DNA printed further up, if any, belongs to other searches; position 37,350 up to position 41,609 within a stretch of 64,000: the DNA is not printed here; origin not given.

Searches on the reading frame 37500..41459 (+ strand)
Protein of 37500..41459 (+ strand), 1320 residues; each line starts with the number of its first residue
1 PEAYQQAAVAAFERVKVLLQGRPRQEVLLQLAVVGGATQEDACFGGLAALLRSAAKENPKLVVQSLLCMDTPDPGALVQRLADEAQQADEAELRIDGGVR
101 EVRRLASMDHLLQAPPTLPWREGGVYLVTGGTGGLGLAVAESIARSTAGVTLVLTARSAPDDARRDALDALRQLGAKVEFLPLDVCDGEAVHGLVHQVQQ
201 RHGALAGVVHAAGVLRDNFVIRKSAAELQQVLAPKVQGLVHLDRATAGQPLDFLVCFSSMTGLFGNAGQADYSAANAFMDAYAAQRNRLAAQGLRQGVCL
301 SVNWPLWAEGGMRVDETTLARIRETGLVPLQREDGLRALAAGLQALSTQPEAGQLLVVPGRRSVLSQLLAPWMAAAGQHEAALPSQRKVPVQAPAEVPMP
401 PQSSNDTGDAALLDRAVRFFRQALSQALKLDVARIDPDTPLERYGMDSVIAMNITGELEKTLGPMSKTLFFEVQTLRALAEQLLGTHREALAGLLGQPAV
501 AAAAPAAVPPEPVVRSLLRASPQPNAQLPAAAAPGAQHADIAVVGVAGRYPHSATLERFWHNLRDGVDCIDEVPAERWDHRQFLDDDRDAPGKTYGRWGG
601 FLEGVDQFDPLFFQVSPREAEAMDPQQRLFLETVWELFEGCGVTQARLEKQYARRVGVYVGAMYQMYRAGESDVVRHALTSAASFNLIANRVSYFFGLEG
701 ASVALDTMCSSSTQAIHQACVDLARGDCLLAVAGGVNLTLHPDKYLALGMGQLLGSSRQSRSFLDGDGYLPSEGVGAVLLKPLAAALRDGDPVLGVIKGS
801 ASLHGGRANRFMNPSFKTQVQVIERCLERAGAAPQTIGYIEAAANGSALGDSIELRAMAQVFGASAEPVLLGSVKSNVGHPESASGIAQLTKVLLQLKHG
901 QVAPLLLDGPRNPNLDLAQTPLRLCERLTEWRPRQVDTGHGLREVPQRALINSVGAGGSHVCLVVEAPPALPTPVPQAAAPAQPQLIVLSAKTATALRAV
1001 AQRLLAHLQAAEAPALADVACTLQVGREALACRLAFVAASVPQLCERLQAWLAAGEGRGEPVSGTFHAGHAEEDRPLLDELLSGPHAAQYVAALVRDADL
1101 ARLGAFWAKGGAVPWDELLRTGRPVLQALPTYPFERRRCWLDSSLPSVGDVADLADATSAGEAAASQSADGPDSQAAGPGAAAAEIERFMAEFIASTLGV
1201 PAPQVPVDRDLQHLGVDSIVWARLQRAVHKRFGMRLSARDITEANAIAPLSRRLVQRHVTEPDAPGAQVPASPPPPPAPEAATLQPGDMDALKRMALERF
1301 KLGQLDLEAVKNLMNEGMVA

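Call 17: search_protein_families(library=pfam, proteins=[window:37500-41459:+], max_evalue=0.00001)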
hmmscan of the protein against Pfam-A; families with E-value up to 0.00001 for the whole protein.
window:37500-41459:+ (1320 aa): 10 families
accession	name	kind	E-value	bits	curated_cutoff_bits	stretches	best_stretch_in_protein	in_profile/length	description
PF00109.32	ketoacyl-synt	-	7.7e-78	262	20.8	1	540-785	3-251/252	Beta-ketoacyl synthase, N-terminal domain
PF08659.16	KR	-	6.6e-55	186.3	22.6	1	124-309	1-180/180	KR domain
PF02801.28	Ketoacyl-synt_C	-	3.1e-33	114.7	20.8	1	794-906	1-116/119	Beta-ketoacyl synthase, C-terminal domain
PF00550.31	PP-binding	-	8.4e-26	90.5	20.8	2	420-482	3-66/67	Phosphopantetheine attachment site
PF22336.2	RhiE-like_linker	-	1.5e-18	67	27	1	988-1053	1-65/67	RhiE-like, KS-MAT linker domain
PF22621.2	CurL-like_PKS_C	-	1.1e-17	64.1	27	1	985-1048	1-64/64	CurL-like, PKS C-terminal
PF00106.31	adh_short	-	1e-16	61.5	26.6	1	126-285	3-162/195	short chain dehydrogenase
PF13561.12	adh_short_C2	-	4.3e-11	43.3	27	1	134-281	7-152/236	Enoyl-(Acyl carrier protein) reductase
PF16197.11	KAsynt_C_assoc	-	1.1e-08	35.9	33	1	912-1027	2-103/111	Ketoacyl-synthetase C-terminal extension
PF23297.2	ACP_SdgA_C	-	3e-07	30.9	27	0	422-465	17-60/95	Highly reducing polyketide synthase sdgA, C-terminal ACP domain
